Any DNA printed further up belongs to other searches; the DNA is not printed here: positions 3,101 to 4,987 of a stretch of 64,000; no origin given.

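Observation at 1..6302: Orphan PilM-PilN fusion plus PilO-like pair embedded between an ECF sigma / anti-sigma / CnrX-like module and a complex sensor kinase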

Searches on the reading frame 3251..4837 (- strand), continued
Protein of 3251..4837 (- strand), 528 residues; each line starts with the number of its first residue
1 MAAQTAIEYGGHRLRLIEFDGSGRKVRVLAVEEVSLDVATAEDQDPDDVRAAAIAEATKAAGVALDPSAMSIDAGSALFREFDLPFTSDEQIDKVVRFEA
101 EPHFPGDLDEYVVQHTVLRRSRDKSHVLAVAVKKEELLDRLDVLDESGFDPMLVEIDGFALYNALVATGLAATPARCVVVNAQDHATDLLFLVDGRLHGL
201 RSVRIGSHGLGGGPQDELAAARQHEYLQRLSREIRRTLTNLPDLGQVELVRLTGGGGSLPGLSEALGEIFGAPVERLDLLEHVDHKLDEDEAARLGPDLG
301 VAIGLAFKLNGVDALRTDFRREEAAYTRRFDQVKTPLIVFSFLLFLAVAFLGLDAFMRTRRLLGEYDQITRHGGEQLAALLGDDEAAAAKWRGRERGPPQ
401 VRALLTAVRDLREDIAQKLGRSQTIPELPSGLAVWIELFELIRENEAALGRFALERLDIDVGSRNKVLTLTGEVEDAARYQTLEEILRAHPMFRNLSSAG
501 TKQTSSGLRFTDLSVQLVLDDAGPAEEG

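Call 58: search_protein_families(library=pfam, proteins=[L022:16668-18746:-, L022:1-2694:+, L022:19988-21340:+, L025:994-2604:+, L022:19061-19915:+, L044:2909-5590:-, L044:5587-8325:-, L041:4947-8345:+, L035:19151-20071:+, L033:13018-16314:+], max_evalue=0.001)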
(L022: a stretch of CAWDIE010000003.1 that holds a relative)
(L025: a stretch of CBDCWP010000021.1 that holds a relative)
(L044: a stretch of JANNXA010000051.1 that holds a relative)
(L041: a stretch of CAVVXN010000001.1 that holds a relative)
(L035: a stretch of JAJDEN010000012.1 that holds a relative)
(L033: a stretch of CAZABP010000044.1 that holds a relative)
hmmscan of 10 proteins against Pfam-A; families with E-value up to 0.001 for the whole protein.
L022:16668-18746:- (692 aa): 5 families
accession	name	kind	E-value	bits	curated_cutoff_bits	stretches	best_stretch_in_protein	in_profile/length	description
PF13365.12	Trypsin_2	-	1e-28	101.3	27.6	1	308-457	1-144/144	Trypsin-like peptidase domain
PF17820.7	PDZ_6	-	1.4e-17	63.6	27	2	517-564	7-53/54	PDZ domain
PF13180.12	PDZ_2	-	1.2e-15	57.9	27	2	518-576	22-80/80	PDZ domain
PF00595.29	PDZ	-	1.1e-12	48.5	23.2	2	495-563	9-80/81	PDZ domain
PF00089.32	Trypsin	-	2.5e-12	47.6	20.6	1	297-482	11-218/220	Trypsin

L022:1-2694:+ (897 aa): 3 families
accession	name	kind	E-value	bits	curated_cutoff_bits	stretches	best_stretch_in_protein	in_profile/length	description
PF17831.6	PDH_E1_M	-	4.6e-99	330.8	23.2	1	496-704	21-229/229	Pyruvate dehydrogenase E1 component middle domain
PF22613.1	Transketolase_C_1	-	1.2e-18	67.8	27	1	720-855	1-113/113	Transketolase-like TK C-terminal domain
PF00456.26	Transketolase_N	-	6.3e-10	39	22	1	87-296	8-213/334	Transketolase, thiamine diphosphate binding domain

L022:19988-21340:+ (450 aa): 0 families

L025:994-2604:+ (536 aa): 2 families
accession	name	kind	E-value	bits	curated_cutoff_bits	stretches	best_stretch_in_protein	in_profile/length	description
PF05345.18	He_PIG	-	9.1e-07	29.7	24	1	68-143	9-95/96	Putative Ig domain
PF00413.30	Peptidase_M10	-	0.00022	21.6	24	1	449-497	105-151/159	Matrixin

L022:19061-19915:+ (284 aa): 1 family
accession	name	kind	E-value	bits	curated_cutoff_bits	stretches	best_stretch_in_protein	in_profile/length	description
PF02517.21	Rce1-like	-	8.9e-08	32.8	22.4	1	186-269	6-90/93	Type II CAAX prenyl endopeptidase Rce1-like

L044:2909-5590:- (893 aa): 3 families
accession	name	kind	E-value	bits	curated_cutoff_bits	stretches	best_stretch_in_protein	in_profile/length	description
PF00884.28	Sulfatase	-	3.7e-44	151.7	25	1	420-735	2-300/301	Sulfatase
PF01663.27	Phosphodiest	-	2.4e-18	67.3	23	1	421-685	1-224/342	Type I phosphodiesterase / nucleotide pyrophosphatase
PF16347.10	SGSH_C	-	4.3e-07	30.6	29.3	1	694-753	9-70/154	N-sulphoglucosamine sulphohydrolase, C-terminal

L044:5587-8325:- (912 aa): 3 families
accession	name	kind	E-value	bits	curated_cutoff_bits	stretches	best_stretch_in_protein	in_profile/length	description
PF00884.28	Sulfatase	-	4.5e-37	128.4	25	1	448-784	2-300/301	Sulfatase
PF01663.27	Phosphodiest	-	7.8e-15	55.7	23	2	449-515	1-64/342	Type I phosphodiesterase / nucleotide pyrophosphatase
PF16347.10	SGSH_C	-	3.3e-05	24.5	29.3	1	742-796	8-64/154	N-sulphoglucosamine sulphohydrolase, C-terminal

L041:4947-8345:+ (1132 aa): 5 families
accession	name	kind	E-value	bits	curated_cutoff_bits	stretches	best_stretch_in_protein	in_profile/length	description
PF04734.18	Ceramidase_alk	-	1.9e-13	50.3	32.1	1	40-177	4-148/509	Neutral/alkaline non-lysosomal ceramidase, N-terminal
PF03417.21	AAT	-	7.6e-07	29.5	23.2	1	622-717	31-127/225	Acyl-coenzyme A:6-aminopenicillanic acid acyl-transferase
PF00561.26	Abhydrolase_1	-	1.3e-05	25.4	25.8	0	983-1023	66-108/245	alpha/beta hydrolase fold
PF09752.15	ABHD18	-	1.6e-05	24.7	21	0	922-1020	117-208/351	Alpha/beta hydrolase domain containing 18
PF08386.16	Abhydrolase_4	-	0.00024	21.6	21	1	1069-1125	34-91/103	TAP-like protein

L035:19151-20071:+ (306 aa): 2 families
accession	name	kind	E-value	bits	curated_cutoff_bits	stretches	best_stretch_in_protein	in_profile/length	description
PF13478.12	XdhC_C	-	3.8e-39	134.5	29.7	1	117-261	1-125/125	XdhC Rossmann domain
PF02625.21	XdhC_CoxI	-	2.8e-23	82.1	24.3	1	22-87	2-67/68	XdhC and CoxI family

L033:13018-16314:+ (1098 aa): 1 family
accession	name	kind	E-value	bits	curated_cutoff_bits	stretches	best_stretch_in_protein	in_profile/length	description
PF05960.17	DUF885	-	1.2e-63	217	32.4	1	766-1094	204-531/532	Bacterial protein of unknown function (DUF885)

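Call 72: search_protein_families(library=pfam, proteins=[L003:12270-15122:+, L003:15100-16083:+, L003:16232-16873:+, L022:8277-9047:+], max_evalue=0.05)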
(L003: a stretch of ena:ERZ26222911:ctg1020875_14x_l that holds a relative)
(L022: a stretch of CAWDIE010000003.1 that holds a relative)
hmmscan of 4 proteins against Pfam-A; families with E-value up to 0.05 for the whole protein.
L003:12270-15122:+ (950 aa): 7 families
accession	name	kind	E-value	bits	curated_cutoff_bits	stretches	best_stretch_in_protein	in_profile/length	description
PF02518.31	HATPase_c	-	8.5e-21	74.9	26.4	1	823-935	5-110/111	Histidine kinase-, DNA gyrase B-, and HSP90-like ATPase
PF08448.16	PAS_4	-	1.2e-07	32.4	23.1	1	552-659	1-109/110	PAS fold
PF00989.32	PAS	-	2.3e-05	24.8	22.6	1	547-645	2-99/113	PAS fold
PF00512.31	HisKA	-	0.013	15.9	26.9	0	675-699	3-27/66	His Kinase A (phospho-acceptor) domain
PF10211.14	Ax_dynein_light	-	0.026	15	26.4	1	487-548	105-166/187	Axonemal dynein light chain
PF14501.12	HATPase_c_5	-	0.027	14.8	22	0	822-921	4-91/102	GHKL domain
PF12072.13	RNase_Y_N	-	0.043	13.7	32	0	499-558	87-146/201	RNase Y N-terminal region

L003:15100-16083:+ (327 aa): 1 family
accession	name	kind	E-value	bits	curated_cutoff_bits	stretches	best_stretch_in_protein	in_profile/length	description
PF00072.30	Response_reg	-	2.3e-15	57.2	30.2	1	4-113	1-109/111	Response regulator receiver domain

L003:16232-16873:+ (213 aa): 3 families
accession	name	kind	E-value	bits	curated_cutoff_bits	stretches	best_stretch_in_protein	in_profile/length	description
PF00072.30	Response_reg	-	3.9e-20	72.5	30.2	1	6-116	2-110/111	Response regulator receiver domain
PF09413.15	DUF2007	-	0.029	15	25.7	0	41-66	18-44/66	Putative prokaryotic signal transducing protein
PF23720.1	DUF7161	-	0.03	14.7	27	0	6-26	39-59/72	Family of unknown function (DUF7161)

L022:8277-9047:+ (256 aa): 12 families
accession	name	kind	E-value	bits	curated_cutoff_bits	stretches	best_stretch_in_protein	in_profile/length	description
PF08281.18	Sigma70_r4_2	-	1.4e-20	73.1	25.7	1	180-232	2-54/54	Sigma-70, region 4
PF04545.22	Sigma70_r4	-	4.4e-14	52.2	24.1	1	185-233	1-49/50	Sigma-70, region 4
PF04542.20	Sigma70_r2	-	9.9e-13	48.1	24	1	82-149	2-71/71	Sigma-70 region 2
PF13384.12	HTH_23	-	1.9e-05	24.8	24.6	1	189-222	4-35/50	Homeodomain-like domain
PF07638.17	Sigma70_ECF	-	4.3e-05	23.9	21.1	1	175-234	119-181/185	ECF sigma factor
PF13412.12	HTH_24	-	0.00034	20.6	21.9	1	203-227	16-40/48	Winged helix-turn-helix DNA-binding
PF20432.4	Xre-like-HTH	-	0.001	19.7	25.8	1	194-233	13-51/63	Antitoxin Xre-like helix-turn-helix domain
PF00196.25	GerE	-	0.0087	16.1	23.5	1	190-233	4-46/57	Bacterial regulatory proteins, luxR family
PF24962.1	DUF7767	-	0.012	16.2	27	0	55-107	13-66/95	Domain of unknown function (DUF7767)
PF22943.2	HTH_68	-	0.025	14.7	27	0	194-222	8-35/45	Putative helix-turn-helix domain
PF12840.13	HTH_20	-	0.034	14.6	27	0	191-221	5-35/51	Helix-turn-helix domain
PF13551.12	HTH_29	-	0.041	14.4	28.1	0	194-221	3-29/64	Winged helix-turn helix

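Call 87: search_protein_representatives(alignment_id=A1)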
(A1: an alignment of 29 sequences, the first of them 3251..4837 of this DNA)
Query: 29 sequences, 538 profile positions. Proteins with E-value up to 0.001 (for the whole library): 17620; up to 1e-10: 7315; up to 1e-30: 598. The best 150 are listed.
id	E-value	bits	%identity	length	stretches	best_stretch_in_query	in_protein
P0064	9.2e-212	720.8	-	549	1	1-534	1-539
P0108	2.1e-211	719.6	-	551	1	3-535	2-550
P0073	4.6e-142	490.7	-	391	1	154-529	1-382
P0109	2.2e-130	452.2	-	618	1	5-529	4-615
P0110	4.0e-124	431.5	-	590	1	1-523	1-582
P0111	2.4e-119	415.8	-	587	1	5-530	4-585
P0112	3.3e-113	395.5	-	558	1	1-529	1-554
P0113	1.5e-100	353.7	-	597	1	1-515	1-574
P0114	9.9e-94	331.2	-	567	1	1-526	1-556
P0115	2.6e-92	326.6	-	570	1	1-528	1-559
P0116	4.3e-90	319.2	-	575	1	1-525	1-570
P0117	2.0e-89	317.0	-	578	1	5-527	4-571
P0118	3.3e-89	316.3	-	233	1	306-535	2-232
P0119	5.9e-88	312.2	-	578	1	1-523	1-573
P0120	9.6e-87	308.2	-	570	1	5-528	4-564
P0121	2.1e-86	307.1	-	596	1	1-526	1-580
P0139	2.4e-74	267.2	-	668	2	1-383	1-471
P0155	4.8e-69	249.8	-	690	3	1-230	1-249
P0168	4.2e-66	240.0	-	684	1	1-473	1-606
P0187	9.9e-61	222.3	-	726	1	1-474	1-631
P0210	4.0e-57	210.4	-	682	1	1-482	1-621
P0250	1.9e-51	191.7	-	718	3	226-380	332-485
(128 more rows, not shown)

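Call 88: list_cluster_members(proteins=[P0109, P0110, P0113, P0121, P0139, P0155, P0168, P0187, P0210, P0250])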
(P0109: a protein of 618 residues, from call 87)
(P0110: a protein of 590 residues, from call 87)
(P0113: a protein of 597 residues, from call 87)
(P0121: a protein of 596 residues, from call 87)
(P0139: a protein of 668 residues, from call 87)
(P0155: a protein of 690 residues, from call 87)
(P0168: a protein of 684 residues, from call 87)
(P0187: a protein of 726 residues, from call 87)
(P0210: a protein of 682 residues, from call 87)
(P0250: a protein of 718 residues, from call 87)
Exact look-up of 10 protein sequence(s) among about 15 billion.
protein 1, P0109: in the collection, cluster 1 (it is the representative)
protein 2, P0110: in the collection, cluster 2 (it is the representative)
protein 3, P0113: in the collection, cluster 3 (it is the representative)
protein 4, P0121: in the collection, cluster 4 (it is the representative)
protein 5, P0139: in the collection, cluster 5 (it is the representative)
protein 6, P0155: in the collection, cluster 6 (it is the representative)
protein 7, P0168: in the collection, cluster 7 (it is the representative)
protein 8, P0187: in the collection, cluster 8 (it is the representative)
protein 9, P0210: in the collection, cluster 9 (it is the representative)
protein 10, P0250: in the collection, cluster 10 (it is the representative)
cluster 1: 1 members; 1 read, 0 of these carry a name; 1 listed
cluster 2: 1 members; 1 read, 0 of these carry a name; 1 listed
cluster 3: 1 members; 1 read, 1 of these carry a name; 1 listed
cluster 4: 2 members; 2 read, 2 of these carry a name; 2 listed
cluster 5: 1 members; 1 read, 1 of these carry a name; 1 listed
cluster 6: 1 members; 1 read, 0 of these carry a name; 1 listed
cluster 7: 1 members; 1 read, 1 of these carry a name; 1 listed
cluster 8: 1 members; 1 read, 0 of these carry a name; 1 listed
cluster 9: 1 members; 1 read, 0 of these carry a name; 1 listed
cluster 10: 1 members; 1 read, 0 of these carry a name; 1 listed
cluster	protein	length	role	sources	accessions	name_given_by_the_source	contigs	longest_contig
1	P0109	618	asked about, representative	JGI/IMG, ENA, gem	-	-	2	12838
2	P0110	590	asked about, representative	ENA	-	-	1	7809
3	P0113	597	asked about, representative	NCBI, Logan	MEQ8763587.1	MAG: pilus assembly protein PilM [Planctomycetota bacterium]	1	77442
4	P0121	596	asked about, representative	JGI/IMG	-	Tfp pilus assembly PilM family ATPase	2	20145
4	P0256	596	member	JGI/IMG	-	Tfp pilus assembly PilM family ATPase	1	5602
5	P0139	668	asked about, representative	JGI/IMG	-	type IV pilus assembly protein PilM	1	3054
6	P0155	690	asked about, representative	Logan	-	-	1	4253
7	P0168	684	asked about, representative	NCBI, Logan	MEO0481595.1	MAG: pilus assembly protein PilM [Planctomycetota bacterium]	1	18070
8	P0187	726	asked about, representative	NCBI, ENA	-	-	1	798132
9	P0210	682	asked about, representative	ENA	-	-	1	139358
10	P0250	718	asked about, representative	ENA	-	-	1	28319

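Call 91: find_encoding_contigs(protein=P0028, flank=10000, max_places=1)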
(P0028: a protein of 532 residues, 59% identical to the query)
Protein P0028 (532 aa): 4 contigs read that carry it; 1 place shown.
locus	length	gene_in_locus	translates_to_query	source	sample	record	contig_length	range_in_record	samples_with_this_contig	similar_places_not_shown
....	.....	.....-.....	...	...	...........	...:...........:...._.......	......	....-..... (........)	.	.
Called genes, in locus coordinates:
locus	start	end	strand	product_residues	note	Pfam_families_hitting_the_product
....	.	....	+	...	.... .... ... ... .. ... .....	-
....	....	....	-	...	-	-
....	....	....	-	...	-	-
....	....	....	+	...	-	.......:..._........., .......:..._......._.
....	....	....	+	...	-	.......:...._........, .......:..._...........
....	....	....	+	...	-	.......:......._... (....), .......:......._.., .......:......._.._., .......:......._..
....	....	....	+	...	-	-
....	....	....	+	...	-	-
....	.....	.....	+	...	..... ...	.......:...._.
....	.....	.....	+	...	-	-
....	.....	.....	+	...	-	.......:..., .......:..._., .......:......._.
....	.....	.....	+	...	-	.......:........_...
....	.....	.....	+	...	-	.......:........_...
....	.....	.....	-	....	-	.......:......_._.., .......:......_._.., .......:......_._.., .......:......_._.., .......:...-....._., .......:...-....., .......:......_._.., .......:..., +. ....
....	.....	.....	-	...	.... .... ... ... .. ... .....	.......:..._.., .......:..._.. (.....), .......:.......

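Call 92: find_encoding_contigs(protein=P0006, flank=10000, max_places=1)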
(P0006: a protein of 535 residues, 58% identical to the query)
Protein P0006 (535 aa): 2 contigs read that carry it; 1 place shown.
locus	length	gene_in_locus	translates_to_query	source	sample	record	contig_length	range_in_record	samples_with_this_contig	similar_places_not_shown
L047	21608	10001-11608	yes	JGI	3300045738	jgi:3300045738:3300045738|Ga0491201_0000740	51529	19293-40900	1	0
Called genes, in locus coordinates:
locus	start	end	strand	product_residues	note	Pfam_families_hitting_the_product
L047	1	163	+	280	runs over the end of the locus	PF01678:DAP_epimerase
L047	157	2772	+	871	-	-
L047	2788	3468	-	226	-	-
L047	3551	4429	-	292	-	-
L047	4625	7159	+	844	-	PF00521:DNA_topoisoIV, PF03989:DNA_gyraseA_C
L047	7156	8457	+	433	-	PF00926:DHBP_synthase, PF00925:GTP_cyclohydro2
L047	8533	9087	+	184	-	PF07638:Sigma70_ECF (weak), PF04542:Sigma70_r2, PF08281:Sigma70_r4_2, PF04545:Sigma70_r4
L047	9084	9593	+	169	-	-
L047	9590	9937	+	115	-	-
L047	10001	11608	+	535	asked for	PF11104:PilM_2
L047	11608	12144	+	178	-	-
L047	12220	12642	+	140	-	-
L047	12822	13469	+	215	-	PF00072:Response_reg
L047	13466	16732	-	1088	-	PF25596:CPSase_L_D1, PF02786:CPSase_L_D2, PF02787:CPSase_L_D3, PF25596:CPSase_L_D1, PF02222:ATP-grasp, PF02786:CPSase_L_D2, PF07478:Dala_Dala_lig_C, PF15632:ATPgrasp_Ter, +4 more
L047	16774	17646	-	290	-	PF01256:Carb_kinase, PF02110:HK (weak)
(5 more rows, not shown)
